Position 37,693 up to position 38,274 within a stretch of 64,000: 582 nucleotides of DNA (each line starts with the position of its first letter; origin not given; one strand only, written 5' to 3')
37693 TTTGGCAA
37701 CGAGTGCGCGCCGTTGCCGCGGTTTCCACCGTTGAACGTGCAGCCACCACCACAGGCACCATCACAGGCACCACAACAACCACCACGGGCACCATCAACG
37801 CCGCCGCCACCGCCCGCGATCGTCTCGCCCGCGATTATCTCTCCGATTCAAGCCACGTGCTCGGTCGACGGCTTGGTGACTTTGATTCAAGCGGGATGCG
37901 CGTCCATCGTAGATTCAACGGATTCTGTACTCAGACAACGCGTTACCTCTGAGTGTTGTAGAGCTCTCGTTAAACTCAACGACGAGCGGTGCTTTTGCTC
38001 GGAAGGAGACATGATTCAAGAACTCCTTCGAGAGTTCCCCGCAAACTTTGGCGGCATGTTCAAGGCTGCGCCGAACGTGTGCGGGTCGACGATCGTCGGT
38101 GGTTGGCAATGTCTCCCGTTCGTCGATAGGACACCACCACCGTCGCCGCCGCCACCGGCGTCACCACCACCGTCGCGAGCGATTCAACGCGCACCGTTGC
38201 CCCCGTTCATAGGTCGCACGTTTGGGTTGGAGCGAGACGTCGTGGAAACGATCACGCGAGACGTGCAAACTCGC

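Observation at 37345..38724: Secreted protein with three tandem nsLTP-like 8-cysteine-motif domains and proline-rich linkers in a prasinophyte alga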

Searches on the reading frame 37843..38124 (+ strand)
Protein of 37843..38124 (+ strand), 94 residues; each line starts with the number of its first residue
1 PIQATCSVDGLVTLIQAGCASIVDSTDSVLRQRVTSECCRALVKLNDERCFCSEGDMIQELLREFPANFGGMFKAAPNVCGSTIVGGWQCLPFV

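Call 27: search_solved_structures(query=A2, max_evalue=10, show_alignments=3)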
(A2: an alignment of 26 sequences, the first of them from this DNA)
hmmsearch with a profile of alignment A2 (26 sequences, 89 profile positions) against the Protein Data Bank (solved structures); distinct sequences matched with E-value up to 10: 9.
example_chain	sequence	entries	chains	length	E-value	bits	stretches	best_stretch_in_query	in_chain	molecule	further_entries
8si1_E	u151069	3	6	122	0.037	17.7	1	6-77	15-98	Conglutin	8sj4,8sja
1w2q_A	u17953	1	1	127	0.12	16.1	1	6-77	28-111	CONGLUTIN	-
1s6d_A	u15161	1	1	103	0.45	14.2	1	22-71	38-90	Albumin 8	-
8g4p_E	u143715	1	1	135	2.4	11.9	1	28-78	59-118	Ara h 2 allergen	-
9cmc_E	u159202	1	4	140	2.5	11.9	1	28-78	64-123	Ara h 2 allergen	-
8sj6_Q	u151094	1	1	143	2.6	11.8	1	28-78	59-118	Ara h 2 allergen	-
1fs2_A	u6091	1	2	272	2.6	11.8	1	7-58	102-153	SKP2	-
9rtg_X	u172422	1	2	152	2.9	11.7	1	28-78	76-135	Conglutin-7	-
8db4_E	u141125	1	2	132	3.4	11.4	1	28-78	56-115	Ara h 2 allergen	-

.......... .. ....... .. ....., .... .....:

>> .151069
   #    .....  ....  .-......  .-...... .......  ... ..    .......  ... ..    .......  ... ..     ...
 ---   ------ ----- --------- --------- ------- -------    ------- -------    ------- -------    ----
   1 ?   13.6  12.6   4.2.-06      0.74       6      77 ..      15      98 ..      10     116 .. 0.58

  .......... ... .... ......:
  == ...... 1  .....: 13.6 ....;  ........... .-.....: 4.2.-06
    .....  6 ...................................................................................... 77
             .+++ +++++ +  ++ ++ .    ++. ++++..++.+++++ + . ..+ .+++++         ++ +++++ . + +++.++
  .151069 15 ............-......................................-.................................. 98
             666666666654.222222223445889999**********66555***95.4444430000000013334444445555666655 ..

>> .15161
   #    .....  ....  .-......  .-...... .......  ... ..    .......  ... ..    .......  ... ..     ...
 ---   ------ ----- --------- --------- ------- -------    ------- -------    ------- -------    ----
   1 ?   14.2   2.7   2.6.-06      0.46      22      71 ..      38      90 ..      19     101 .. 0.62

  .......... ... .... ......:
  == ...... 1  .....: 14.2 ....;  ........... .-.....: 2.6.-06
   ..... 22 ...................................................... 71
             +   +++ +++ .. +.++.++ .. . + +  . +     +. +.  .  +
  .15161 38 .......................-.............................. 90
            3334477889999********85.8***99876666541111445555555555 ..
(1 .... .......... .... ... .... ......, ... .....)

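Call 40: predict_structure(alignment_id=A2)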
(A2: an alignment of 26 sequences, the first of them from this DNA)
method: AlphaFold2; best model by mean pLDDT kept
length: 94 residues; sequences in the alignment: 26
mean_pLDDT: 89.5   pTM: 0.79
mean pLDDT of the five models: 89.5, 87.7, 87.1, 86.4, 85.8
residues with pLDDT >= 90: 57; 70-90: 37; 50-70: 0; < 50: 0
segments of 3 or more residues with pLDDT < 50: none
pLDDT, mean of each block of 10 residues (from residue 1): 87 91 83 91 94 84 90 93 92 87
secondary structure, 60 per line:
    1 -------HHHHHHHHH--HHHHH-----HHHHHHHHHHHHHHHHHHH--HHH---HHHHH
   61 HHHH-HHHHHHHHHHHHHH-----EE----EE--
elements in order: H8-16 H19-23 H29-47 H56-64 H66-79
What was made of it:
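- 37858..38112 (+): 8CM module 2 (aa 162-246): C-X12-C-X18-CC-X10-CFC-X27-C-X9-C, with the conserved FPANF and GGWQC motifs. Stand-alone AlphaFold model with pLDDT 89.5 and pTM 0.79 (call 40).
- The secondary-structure and Cys layout matches LTP2/DIR1 (call 40).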

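Call 48: fold_search(model_id=the predicted structure, library=pdb)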
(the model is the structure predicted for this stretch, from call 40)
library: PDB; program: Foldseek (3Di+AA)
matches with E <= 10: 64; with E <= 0.001: 0
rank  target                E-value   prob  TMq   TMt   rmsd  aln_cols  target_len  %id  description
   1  2l3l_MODEL_1_A        3.2e+00  0.10  0.31  0.28   6.5        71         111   11  The solution structure of the N-terminal domain of human Tubulin Binding Cofactor C reveals a platform for the (released 2011-09-21)
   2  7zvp                  3.4e+00  0.08  0.35  0.20   7.6        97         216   12  Crystal structure of poplar glutathione transferase U19 in complex with glutathione (released 2022-07-20)
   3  9m1n_C                3.6e+00  0.12  0.36  0.17   6.9        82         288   11  Cryo-EM structure of the TBC-DC-Arl2-alpha-beta-tubulin complex with GDP-AlFx (released 2025-10-22)
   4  6hu9_A                3.6e+00  0.03  0.20  0.06  12.5        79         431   22  III2-IV2 mitochondrial respiratory supercomplex from S. cerevisiae (released 2018-12-26)
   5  3t8s_B                4.0e+00  0.10  0.36  0.11   6.0        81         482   15  Apo and InsP3-bound Crystal Structures of the Ligand-Binding Domain of an InsP3 Receptor (released 2011-09-07)
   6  6sn1_A                4.0e+00  0.10  0.33  0.09   6.2        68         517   12  Crystal structure of the human INTS13-INTS14 complex (released 2020-07-22)
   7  1wr6_B                4.2e+00  0.06  0.30  0.31   6.8        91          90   16  Crystal structure of GGA3 GAT domain in complex with ubiquitin (released 2005-06-28)
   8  1uhl_A                4.2e+00  0.05  0.28  0.16   8.9        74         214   16  Crystal structure of the LXRalfa-RXRbeta LBD heterodimer (released 2004-06-01)
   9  6v4a_D                4.5e+00  0.10  0.36  0.08   6.9        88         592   15  An open conformation of a Pentameic ligand-gated ion channel with additional N-terminal domain (released 2020-06-03)
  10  5aqs_D                4.5e+00  0.03  0.23  0.21   8.3        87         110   14  Fragment-based screening of HSP70 sheds light on the functional role of ATP-binding site residues (released 2016-10-05)
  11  6v91_A                4.8e+00  0.06  0.34  0.19   8.4        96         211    7  Crystal structure of Stringent starvation protein A (BTH_I2974) from Burkholderia thailandensis (released 2020-01-15)
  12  5jrw_D                4.8e+00  0.05  0.28  0.10   9.9        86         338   17  Crystal structure of Thermotoga maritima mutant D89R/D253R (released 2017-01-25)
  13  3kjy_B                5.0e+00  0.08  0.33  0.17   8.8        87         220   10  Crystal structure of reduced HOMO SAPIENS CLIC3 (released 2009-11-17)
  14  9cv8_B                5.4e+00  0.08  0.36  0.12   8.6        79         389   20  Crystal Structure of Cytochrome P450 NysL bound to nystatin (released 2025-01-29)
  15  6cht_D                5.4e+00  0.08  0.36  0.20   9.2        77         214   14  HNF4alpha in complex with the corepressor EBP1 fragment (released 2019-02-27)
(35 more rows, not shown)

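Call 50: search_protein_representatives(alignment_id=A2)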
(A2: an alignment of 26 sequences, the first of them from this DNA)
Query: 26 sequences, 89 profile positions. Proteins with E-value up to 0.001 (for the whole library): 52; up to 1e-10: 36; up to 1e-30: 13. The best 52 are listed.
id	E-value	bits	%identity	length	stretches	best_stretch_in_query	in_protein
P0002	1.1e-66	237.4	-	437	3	3-89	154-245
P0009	3.7e-63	226.1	-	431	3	2-88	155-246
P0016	3.1e-62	223.1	-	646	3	3-89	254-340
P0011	1.2e-50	186.0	-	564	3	3-88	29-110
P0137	9.0e-47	173.6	-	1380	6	4-87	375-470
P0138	9.2e-46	170.4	-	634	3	3-88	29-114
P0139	4.5e-44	164.9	-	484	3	3-89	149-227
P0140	1.4e-42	160.1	-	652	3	3-88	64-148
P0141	2.5e-41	156.1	-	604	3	3-88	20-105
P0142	3.2e-41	155.8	-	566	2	3-89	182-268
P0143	1.6e-36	140.7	-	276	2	5-89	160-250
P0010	1.0e-33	131.7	-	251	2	2-87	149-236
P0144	5.6e-33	129.4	-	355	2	4-89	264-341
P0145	3.4e-30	120.4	-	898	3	3-88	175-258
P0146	6.8e-28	113.1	-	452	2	2-89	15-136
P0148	4.8e-25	103.9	-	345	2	15-88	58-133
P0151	2.9e-18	82.2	-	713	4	13-86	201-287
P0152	1.5e-15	73.5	-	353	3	4-67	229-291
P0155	3.3e-13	66.0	-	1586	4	26-87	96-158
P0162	8.6e-12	61.5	-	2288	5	9-88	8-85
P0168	4.4e-10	56.0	-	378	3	23-57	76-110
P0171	3.7e-08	49.8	-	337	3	19-85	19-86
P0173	1.4e-06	44.7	-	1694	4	31-88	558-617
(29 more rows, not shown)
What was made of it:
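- Bridging protein: a Coleochaete scutata 3x8CM protein is hit by the Mamiellales profile at 1.5e-15 (call 50).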

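Call 52: search_protein_families(library=pfam, alignment_id=A2, max_evalue=0.01)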
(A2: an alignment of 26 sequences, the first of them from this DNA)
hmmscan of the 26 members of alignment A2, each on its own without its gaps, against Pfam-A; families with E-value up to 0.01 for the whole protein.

A. member 1, seq(94 aa): 2 families
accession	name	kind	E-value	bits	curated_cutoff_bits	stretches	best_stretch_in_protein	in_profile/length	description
PF00234.27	Tryp_alpha_amyl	-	0.0019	18.9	21.7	1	28-90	20-76/76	Protease inhibitor/seed storage/LTP family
PF14547.11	Hydrophob_seed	-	0.0021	18.8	23.4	1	18-90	11-84/85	Hydrophobic seed protein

B. families by the number of members that match (of 26 scanned): 3 families
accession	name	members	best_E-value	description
PF00234.27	Tryp_alpha_amyl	11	0.00077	Protease inhibitor/seed storage/LTP family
PF14547.11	Hydrophob_seed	5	0.0013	Hydrophobic seed protein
PF14368.11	LTP_2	2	0.00014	Probable lipid transfer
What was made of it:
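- On Prolamin / bifunctional inhibitor-LTP-seed storage superfamily (Pfam PF00234, PF14368, PF14547): Single modules stay below the cutoff (call 52).
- Pfam scores are marginal for single modules, none of which reaches the cutoff (call 52).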

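Call 63: list_cluster_members(proteins=[P0148, P0152, P0137, P0155, P0162, P0173, P0168, P0171, P0145, P0139])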
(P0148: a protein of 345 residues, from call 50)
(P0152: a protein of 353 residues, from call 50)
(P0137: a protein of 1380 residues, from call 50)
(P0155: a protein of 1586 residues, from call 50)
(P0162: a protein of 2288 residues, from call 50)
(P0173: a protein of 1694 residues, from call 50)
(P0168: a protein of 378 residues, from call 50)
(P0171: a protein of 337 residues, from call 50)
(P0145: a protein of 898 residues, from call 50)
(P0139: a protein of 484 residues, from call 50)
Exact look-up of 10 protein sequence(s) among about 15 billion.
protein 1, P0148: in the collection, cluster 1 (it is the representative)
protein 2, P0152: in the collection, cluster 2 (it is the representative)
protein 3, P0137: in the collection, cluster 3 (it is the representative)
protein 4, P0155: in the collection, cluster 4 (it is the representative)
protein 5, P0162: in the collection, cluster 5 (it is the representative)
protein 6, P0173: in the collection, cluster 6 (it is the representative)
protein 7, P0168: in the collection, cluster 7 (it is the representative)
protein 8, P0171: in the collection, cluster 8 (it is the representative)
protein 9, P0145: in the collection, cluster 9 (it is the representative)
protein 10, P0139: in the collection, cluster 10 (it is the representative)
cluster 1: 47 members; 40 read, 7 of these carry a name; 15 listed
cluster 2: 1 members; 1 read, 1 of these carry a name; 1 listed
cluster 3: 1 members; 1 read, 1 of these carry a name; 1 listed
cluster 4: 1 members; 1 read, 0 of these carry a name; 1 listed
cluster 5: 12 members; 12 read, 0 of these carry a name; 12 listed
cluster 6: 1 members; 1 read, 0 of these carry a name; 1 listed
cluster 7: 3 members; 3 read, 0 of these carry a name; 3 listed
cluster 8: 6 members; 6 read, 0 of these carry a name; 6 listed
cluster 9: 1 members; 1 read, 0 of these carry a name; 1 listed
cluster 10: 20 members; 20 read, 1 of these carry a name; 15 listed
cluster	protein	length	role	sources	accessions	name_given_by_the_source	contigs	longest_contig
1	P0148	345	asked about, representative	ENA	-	-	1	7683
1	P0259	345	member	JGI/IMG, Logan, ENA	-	hypothetical protein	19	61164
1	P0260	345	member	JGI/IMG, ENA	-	hypothetical protein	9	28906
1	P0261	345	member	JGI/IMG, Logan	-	hypothetical protein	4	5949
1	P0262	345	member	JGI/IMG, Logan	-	hypothetical protein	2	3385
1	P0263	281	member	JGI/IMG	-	hypothetical protein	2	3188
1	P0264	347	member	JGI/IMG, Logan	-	hypothetical protein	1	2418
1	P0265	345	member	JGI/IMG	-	hypothetical protein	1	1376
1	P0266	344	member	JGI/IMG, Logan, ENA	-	-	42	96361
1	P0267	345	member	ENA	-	-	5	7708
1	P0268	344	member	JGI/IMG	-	-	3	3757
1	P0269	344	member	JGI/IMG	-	-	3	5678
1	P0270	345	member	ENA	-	-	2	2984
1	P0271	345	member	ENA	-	-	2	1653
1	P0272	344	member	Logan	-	-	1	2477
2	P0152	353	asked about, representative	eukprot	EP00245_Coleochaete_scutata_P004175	TRINITY_DN16446_c0_g1_i1.p1 TRINITY_DN16446_c0_g1~~TRINITY_DN16446_c0_g1_i1.p1 ORF ...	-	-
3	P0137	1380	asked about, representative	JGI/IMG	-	hypothetical protein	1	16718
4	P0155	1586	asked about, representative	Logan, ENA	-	-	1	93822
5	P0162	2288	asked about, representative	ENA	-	-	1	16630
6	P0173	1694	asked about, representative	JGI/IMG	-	-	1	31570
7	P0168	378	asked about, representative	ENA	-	-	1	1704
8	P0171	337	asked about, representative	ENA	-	-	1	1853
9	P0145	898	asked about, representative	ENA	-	-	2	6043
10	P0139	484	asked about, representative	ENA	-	-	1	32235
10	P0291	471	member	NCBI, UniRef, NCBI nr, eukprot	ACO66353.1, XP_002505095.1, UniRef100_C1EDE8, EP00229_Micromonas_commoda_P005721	predicted protein [Micromonas commoda] | Bifunctional inhibitor/plant lipid transfer protein/seed storage helical ... | XP_002505095.1 predicted protein [Micromonas commoda]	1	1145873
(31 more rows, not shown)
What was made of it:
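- Existing annotation: the M. commoda orthologue carries the superfamily name in UniRef (call 63).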

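Call 64: search_protein_families(library=pfam, proteins=[P0152, P0137, P0145, P0148, P0168, P0171, P0155, P0173, P0291, P0151], max_evalue=0.01)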
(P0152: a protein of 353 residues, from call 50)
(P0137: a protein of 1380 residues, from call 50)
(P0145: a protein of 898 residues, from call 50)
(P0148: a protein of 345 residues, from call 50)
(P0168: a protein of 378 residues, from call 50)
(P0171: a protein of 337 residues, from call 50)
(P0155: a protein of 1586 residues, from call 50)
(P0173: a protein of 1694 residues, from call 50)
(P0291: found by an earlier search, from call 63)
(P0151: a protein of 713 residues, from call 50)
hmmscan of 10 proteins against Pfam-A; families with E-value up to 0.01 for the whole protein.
P0152 (353 aa): 2 families
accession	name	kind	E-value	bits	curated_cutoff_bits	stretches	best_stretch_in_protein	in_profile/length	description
PF00234.27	Tryp_alpha_amyl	-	6.8e-11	42.7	21.7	2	139-196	8-70/76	Protease inhibitor/seed storage/LTP family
PF14368.11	LTP_2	-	3.9e-09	37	22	2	222-277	14-69/100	Probable lipid transfer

P0137 (1380 aa): 1 family
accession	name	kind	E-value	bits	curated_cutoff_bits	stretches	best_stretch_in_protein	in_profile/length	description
PF00234.27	Tryp_alpha_amyl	-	1.1e-05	26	21.7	0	602-647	26-70/76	Protease inhibitor/seed storage/LTP family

P0145 (898 aa): 0 families

P0148 (345 aa): 1 family
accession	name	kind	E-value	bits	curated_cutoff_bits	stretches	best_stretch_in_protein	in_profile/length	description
PF00234.27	Tryp_alpha_amyl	-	0.00046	20.8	21.7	0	74-109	22-52/76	Protease inhibitor/seed storage/LTP family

P0168 (378 aa): 1 family
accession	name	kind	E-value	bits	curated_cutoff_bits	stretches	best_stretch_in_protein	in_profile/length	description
PF00234.27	Tryp_alpha_amyl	-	3.2e-06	27.8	21.7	1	71-126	10-65/76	Protease inhibitor/seed storage/LTP family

P0171 (337 aa): 1 family
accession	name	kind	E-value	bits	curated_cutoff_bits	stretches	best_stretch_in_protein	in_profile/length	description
PF00234.27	Tryp_alpha_amyl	-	8.6e-07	29.6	21.7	1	272-313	21-62/76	Protease inhibitor/seed storage/LTP family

P0155 (1586 aa): 1 family
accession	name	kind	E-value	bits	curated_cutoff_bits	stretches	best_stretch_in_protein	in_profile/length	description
PF16403.11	Bact_surface_Ig-like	-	4e-13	49.7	27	1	2-58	17-71/71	Bacterial surface protein, Ig-like domain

P0173 (1694 aa): 2 families
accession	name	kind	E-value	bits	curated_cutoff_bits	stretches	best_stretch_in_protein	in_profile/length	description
PF16403.11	Bact_surface_Ig-like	-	1.1e-13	51.4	27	1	20-77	16-71/71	Bacterial surface protein, Ig-like domain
PF14295.12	PAN_4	-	4.7e-09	36.6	27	1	1306-1355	4-51/51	PAN domain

P0291 (471 aa): 2 families
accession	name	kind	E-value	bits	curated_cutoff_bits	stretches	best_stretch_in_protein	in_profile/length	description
PF00234.27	Tryp_alpha_amyl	-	8.7e-08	32.7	21.7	1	48-104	19-72/76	Protease inhibitor/seed storage/LTP family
PF14368.11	LTP_2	-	0.0036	17.8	22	1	10-108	3-100/100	Probable lipid transfer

P0151 (713 aa): 2 families
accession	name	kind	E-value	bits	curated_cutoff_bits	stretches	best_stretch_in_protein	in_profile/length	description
PF00234.27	Tryp_alpha_amyl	-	1.1e-07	32.4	21.7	0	39-93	24-67/76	Protease inhibitor/seed storage/LTP family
PF05375.19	Pacifastin_I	-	4.9e-05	23.4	27.9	1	164-186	10-32/40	Pacifastin inhibitor (LCMII)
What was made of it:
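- On Prolamin / bifunctional inhibitor-LTP-seed storage superfamily (Pfam PF00234, PF14368, PF14547): Relatives pass more clearly: M. commoda 32.7 bits and Coleochaete 42.7 bits (call 64).
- It scores 42.7 bits on PF00234 and 37 bits on LTP_2 (call 64). The whole-protein PF00234 score passes the curated cutoff in the window protein and more clearly in relatives: 32.7 bits in M. commoda and 42.7 bits in Coleochaete (call 64). One distant relative also has a sub-threshold Pacifastin inhibitor match (call 64).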

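Call 68: find_encoding_contigs(protein=P0148, flank=6000, max_places=2)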
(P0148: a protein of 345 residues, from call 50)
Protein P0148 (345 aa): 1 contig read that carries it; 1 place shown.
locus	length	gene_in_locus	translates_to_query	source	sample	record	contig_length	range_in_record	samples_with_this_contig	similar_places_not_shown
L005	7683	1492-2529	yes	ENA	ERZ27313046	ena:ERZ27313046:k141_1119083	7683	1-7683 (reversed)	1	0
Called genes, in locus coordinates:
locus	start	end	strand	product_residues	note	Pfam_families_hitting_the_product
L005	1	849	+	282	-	?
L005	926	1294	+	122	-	PF14712:Snapin_Pallidin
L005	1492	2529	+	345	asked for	-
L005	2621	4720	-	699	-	-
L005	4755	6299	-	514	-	PF14555:UBA_4 (faint), PF21021:FAF1 (faint), PF00789:UBX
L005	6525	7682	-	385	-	?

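Call 75: search_solved_structures(query=P0152, max_evalue=10, show_alignments=2)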
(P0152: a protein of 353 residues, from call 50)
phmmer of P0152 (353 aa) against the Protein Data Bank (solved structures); distinct sequences matched with E-value up to 10: 0.

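Call 77: search_solved_structures(query=A5, max_evalue=10, show_alignments=2)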
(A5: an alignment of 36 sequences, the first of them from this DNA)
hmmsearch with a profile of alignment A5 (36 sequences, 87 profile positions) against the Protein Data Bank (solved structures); distinct sequences matched with E-value up to 10: 5.
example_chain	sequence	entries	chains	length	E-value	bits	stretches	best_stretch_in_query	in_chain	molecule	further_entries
2rkn_A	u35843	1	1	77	0.0053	20.4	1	16-77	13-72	DIR1 protein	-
8si1_E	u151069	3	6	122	0.043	17.5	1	3-79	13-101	Conglutin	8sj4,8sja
1w2q_A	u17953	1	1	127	0.092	16.5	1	3-78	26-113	CONGLUTIN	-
1s6d_A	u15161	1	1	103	0.12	16.1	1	16-76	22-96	Albumin 8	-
2lvf_A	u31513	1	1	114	2.6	11.8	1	3-66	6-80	2S albumin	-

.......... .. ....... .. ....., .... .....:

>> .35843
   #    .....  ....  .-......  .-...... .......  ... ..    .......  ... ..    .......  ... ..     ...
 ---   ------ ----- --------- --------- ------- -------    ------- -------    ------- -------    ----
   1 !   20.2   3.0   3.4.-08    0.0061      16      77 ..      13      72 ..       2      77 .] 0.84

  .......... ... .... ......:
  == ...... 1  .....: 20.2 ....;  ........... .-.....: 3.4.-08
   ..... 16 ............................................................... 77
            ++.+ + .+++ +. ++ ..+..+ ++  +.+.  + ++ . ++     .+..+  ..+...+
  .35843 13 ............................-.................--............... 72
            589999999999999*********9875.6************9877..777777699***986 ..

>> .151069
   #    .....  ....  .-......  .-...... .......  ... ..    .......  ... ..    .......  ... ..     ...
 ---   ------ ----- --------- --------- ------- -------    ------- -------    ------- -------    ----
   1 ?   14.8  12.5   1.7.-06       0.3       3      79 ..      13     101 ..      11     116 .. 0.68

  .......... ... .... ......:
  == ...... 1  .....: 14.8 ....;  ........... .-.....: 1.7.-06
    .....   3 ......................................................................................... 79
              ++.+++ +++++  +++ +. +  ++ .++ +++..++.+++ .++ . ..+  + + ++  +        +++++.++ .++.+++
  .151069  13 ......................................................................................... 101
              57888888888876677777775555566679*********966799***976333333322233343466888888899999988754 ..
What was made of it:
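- Closest known: DIR1 / LTPd-LTP2-type land-plant lipid transfer proteins. Same: DIR1 is the best PDB sequence match of the family profile (E=0.0053, call 77).
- Closest known: 2S albumins / conglutins. Same: They are the best PDB sequence hits of the Mamiellales-only profile and the second to fifth hits of the broadened profile (calls 27, 77).
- DIR1 becomes the top PDB hit at E=0.005 once the profile is broadened (call 77).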
